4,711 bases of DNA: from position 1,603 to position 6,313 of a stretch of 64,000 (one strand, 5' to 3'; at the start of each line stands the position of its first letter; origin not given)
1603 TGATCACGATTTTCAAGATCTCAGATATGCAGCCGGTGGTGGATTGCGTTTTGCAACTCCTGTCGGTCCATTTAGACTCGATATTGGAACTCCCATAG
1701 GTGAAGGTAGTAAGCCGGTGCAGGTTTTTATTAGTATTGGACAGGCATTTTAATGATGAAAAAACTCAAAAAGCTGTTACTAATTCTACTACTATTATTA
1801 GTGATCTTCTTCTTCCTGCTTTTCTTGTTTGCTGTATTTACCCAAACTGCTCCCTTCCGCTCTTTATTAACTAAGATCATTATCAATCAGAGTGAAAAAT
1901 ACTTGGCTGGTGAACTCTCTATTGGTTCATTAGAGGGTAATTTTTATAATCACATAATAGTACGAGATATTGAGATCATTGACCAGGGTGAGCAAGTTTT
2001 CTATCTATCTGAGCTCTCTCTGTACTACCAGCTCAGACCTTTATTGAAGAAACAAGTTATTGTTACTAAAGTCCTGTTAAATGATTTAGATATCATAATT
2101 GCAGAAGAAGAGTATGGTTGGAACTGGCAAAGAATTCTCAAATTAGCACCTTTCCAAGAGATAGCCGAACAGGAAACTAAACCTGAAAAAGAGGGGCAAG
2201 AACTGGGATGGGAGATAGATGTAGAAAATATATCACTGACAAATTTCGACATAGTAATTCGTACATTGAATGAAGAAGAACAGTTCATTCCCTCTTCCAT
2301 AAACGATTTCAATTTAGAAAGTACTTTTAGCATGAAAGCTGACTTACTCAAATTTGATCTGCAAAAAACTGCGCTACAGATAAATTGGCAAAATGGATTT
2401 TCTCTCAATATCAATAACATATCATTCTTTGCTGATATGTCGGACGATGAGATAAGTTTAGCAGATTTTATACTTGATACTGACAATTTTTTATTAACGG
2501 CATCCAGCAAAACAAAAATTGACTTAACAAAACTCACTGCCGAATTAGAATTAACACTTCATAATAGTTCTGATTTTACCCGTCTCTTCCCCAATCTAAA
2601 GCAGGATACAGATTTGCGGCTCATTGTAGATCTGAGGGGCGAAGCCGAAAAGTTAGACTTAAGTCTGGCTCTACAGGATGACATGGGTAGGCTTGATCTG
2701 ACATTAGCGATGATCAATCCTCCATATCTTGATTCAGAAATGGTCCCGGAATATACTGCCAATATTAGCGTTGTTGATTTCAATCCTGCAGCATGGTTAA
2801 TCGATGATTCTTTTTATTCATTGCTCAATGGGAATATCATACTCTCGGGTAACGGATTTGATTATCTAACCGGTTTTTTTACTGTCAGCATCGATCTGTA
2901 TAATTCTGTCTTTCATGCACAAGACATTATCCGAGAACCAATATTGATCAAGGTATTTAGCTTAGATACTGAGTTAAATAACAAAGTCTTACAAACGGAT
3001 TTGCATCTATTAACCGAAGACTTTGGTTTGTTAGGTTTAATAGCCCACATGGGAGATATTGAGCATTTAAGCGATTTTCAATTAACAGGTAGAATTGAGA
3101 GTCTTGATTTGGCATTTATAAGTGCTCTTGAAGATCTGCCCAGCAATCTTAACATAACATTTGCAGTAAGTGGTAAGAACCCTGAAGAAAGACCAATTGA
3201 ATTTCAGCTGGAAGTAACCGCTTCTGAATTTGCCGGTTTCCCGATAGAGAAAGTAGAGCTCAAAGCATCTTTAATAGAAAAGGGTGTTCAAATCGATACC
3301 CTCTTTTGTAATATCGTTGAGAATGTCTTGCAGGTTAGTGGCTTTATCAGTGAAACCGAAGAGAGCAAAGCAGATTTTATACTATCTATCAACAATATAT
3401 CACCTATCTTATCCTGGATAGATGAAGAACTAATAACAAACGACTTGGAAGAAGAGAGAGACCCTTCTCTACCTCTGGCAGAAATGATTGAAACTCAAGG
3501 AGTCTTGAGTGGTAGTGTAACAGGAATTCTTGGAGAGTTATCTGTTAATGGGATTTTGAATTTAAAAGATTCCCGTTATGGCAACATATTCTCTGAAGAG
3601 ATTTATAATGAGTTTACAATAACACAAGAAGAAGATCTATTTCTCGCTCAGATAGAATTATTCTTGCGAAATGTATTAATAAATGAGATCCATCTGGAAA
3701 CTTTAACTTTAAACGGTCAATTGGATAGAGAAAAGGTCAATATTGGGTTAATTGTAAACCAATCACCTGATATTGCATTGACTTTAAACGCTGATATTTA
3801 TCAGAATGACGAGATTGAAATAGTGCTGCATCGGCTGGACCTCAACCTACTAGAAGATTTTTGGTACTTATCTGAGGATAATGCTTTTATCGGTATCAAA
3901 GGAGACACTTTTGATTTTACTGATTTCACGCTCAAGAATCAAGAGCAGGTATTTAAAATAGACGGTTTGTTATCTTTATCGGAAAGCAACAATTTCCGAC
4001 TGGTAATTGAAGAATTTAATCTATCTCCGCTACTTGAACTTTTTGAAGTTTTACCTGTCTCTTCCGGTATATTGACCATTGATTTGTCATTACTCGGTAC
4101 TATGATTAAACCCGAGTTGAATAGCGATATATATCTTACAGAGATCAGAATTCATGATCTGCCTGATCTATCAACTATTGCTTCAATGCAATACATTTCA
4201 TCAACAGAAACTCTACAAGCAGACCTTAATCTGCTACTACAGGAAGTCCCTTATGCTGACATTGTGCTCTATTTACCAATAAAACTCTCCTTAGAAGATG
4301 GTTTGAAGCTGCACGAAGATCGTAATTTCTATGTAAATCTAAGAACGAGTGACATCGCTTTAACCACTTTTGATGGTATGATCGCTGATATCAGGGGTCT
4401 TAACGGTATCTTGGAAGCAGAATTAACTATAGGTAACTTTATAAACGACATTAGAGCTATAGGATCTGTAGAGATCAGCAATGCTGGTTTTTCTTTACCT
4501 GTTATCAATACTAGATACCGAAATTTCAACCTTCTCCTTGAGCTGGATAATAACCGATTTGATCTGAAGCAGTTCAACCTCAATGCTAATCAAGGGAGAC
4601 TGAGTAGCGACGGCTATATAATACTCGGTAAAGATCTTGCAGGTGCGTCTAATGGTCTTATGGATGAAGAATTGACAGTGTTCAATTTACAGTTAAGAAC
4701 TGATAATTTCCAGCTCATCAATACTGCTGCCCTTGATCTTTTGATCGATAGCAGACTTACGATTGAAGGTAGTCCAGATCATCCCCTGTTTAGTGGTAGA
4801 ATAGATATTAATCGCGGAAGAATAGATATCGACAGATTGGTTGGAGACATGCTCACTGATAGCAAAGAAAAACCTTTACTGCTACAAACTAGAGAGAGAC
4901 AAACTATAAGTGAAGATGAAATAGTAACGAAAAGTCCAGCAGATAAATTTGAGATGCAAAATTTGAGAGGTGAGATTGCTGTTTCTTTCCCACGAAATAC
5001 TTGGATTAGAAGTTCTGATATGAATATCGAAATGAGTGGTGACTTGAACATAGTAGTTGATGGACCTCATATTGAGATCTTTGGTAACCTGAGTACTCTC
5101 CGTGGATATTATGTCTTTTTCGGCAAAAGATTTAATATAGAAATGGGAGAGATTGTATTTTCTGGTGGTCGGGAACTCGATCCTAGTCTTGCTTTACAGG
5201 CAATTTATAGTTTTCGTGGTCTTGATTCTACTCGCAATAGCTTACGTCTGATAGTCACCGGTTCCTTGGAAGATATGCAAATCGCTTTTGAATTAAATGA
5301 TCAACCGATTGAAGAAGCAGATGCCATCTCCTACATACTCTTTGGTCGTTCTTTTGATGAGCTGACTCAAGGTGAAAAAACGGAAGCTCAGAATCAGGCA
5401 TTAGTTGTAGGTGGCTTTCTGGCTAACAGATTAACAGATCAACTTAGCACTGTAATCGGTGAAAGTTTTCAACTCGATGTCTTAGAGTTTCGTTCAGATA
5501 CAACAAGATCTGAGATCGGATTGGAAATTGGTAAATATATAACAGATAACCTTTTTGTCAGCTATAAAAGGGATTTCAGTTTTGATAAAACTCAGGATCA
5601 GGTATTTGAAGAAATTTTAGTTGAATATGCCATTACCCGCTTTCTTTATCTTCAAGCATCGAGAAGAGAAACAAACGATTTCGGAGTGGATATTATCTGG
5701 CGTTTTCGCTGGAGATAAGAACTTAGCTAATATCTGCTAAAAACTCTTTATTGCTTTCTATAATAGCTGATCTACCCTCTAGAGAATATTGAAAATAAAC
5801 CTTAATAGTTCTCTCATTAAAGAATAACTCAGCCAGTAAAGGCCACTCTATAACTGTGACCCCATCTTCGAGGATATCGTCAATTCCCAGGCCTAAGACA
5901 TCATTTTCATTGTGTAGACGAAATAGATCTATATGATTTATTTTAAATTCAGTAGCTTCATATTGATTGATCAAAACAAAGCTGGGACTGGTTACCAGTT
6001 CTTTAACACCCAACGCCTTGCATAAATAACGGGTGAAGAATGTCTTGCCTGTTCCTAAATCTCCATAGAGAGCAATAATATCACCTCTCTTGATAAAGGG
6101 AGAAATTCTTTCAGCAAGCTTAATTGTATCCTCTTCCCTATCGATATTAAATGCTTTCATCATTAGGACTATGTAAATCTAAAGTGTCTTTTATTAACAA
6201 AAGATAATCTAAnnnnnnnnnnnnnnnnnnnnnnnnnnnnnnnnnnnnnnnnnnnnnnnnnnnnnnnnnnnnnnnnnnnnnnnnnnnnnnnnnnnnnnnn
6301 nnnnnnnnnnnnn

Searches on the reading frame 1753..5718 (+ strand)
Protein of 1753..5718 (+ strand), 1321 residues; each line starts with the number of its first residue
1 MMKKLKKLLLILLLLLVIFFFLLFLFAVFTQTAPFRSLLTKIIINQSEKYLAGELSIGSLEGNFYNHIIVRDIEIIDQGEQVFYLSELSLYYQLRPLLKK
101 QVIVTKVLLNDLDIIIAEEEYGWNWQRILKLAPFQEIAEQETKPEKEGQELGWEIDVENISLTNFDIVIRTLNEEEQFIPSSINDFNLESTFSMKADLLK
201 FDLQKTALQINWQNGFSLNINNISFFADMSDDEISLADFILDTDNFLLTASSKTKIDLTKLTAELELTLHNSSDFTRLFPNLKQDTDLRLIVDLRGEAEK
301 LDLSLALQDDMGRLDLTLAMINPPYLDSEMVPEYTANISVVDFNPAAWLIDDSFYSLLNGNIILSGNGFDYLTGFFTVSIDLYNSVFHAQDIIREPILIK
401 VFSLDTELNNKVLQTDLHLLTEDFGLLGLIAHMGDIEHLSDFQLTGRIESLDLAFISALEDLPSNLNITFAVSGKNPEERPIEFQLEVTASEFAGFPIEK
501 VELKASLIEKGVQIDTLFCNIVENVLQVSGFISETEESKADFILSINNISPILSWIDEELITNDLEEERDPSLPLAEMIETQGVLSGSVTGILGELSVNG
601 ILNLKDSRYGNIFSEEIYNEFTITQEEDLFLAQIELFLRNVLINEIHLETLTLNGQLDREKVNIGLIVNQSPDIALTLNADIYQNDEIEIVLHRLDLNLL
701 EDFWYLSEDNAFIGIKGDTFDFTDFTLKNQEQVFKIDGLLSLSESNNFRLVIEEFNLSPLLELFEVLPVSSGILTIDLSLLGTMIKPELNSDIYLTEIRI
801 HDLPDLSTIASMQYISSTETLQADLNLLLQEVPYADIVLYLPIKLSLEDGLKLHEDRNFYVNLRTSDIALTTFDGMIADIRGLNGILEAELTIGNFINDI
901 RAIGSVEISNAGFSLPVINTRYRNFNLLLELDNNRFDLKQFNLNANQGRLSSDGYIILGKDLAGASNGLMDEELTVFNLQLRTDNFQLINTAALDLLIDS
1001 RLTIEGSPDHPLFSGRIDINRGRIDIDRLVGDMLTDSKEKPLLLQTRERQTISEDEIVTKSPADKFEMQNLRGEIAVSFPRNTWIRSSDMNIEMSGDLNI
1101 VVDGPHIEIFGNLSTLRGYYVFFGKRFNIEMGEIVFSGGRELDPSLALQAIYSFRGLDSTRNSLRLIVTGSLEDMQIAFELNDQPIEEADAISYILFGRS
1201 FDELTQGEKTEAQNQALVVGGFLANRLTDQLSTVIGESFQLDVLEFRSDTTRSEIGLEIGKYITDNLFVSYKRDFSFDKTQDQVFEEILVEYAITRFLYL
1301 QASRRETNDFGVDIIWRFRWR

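Call 3: search_protein_families(library=pfam, proteins=[window:1753-5718:+], max_evalue=0.01)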
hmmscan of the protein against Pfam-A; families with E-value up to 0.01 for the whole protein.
window:1753-5718:+ (1321 aa): 3 families
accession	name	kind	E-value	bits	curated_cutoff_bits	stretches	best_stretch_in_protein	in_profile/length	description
PF04357.19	TamB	-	3.2e-49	168.6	22.4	1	945-1320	8-381/381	TamB, inner membrane protein subunit of TAM complex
PF05170.20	AsmA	-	3.7e-07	29.8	29.8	1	2-178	1-180/607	AsmA family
PF05359.17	DUF748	-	1.5e-06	27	50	1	3-175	12-172/1037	Domain of Unknown Function (DUF748)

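Call 25: search_protein_families(library=ncbifam, proteins=[window:1753-5718:+], max_evalue=0.01)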
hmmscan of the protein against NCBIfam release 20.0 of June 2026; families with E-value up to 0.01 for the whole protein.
window:1753-5718:+ (1321 aa): 2 families
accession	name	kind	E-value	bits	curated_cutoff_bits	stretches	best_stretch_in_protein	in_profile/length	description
NF047952.2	ATportTamB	equivalog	4.5e-33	114.2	825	2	596-1318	550-1238/1240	autotransporter assembly complex protein TamB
TIGR04411.1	T2SS_GspN_Lepto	equivalog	0.0043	16.6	50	0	13-103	4-92/280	type II secretion system protein GspN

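Call 59: find_encoding_contigs(protein=window:1753-5718:+, flank=10000, max_places=2)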
Protein window:1753-5718:+ (1321 aa): no gene with exactly this product is on record in the collection.

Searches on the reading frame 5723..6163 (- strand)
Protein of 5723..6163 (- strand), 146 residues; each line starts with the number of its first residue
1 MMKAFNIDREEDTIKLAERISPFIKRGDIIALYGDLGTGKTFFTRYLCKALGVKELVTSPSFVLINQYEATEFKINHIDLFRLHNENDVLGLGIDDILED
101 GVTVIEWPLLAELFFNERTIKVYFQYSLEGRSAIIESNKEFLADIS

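Call 3: search_protein_families(library=pfam, proteins=[window:5723-6163:-], max_evalue=0.01)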
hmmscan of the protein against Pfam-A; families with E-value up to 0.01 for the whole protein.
window:5723-6163:- (146 aa): 2 families
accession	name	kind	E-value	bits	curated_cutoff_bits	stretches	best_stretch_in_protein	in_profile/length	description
PF02367.23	TsaE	-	1e-33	116.4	26.6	1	8-126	2-120/128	Threonylcarbamoyl adenosine biosynthesis protein TsaE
PF13481.12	AAA_25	-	0.00074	19.6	27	1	18-49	24-55/195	AAA domain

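Call 4: search_protein_families(library=ncbifam, proteins=[window:5723-6163:-], max_evalue=0.01)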
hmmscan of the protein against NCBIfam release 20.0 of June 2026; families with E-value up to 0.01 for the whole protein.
window:5723-6163:- (146 aa): 4 families
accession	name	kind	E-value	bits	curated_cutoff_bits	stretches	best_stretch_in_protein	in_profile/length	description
TIGR00150.1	T6A_YjeE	equivalog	3.2e-27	95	60.1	1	9-135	4-131/135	tRNA (adenosine(37)-N6)-threonylcarbamoyltransferase complex ATPase subunit type 1 TsaE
NF007931.0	PRK10646.1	equivalog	1.6e-23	83.4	246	1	5-137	6-139/153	tRNA (adenosine(37)-N6)-threonylcarbamoyltransferase complex ATPase subunit type 1 TsaE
NF033438.1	BREX_BrxD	equivalog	0.0024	17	350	1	26-77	47-96/423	BREX system ATP-binding protein BrxD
TIGR02928.1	TIGR02928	subfamily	0.0029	16.5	181.3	1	8-51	19-64/366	orc1/cdc6 family replication initiation protein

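Call 48: search_solved_structures(query=window:5723-6163:-, max_evalue=0.00001, show_alignments=2)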
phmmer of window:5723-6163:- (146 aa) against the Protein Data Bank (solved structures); distinct sequences matched with E-value up to 0.00001: 7.
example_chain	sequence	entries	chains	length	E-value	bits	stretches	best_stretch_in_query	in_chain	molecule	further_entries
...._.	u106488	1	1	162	9.5e-21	77.5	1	9-130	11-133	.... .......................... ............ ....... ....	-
6nak_D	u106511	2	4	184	1.3e-20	77.1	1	9-130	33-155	TsaE | ATPase YjeE, predicted to have essential role in cell wall biosynthesis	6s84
5np9_A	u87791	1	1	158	4.4e-19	72.2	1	10-121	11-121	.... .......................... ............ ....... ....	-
5mvr_A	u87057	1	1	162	4.6e-19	72.1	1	10-121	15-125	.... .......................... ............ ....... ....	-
9zw5_A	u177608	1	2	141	1e-18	71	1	4-130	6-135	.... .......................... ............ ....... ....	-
1htw_A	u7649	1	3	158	4.1e-12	49.6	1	25-132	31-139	HI0065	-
1fl9_A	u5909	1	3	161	4.3e-12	49.5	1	25-132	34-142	HYPOTHETICAL PROTEIN HI0065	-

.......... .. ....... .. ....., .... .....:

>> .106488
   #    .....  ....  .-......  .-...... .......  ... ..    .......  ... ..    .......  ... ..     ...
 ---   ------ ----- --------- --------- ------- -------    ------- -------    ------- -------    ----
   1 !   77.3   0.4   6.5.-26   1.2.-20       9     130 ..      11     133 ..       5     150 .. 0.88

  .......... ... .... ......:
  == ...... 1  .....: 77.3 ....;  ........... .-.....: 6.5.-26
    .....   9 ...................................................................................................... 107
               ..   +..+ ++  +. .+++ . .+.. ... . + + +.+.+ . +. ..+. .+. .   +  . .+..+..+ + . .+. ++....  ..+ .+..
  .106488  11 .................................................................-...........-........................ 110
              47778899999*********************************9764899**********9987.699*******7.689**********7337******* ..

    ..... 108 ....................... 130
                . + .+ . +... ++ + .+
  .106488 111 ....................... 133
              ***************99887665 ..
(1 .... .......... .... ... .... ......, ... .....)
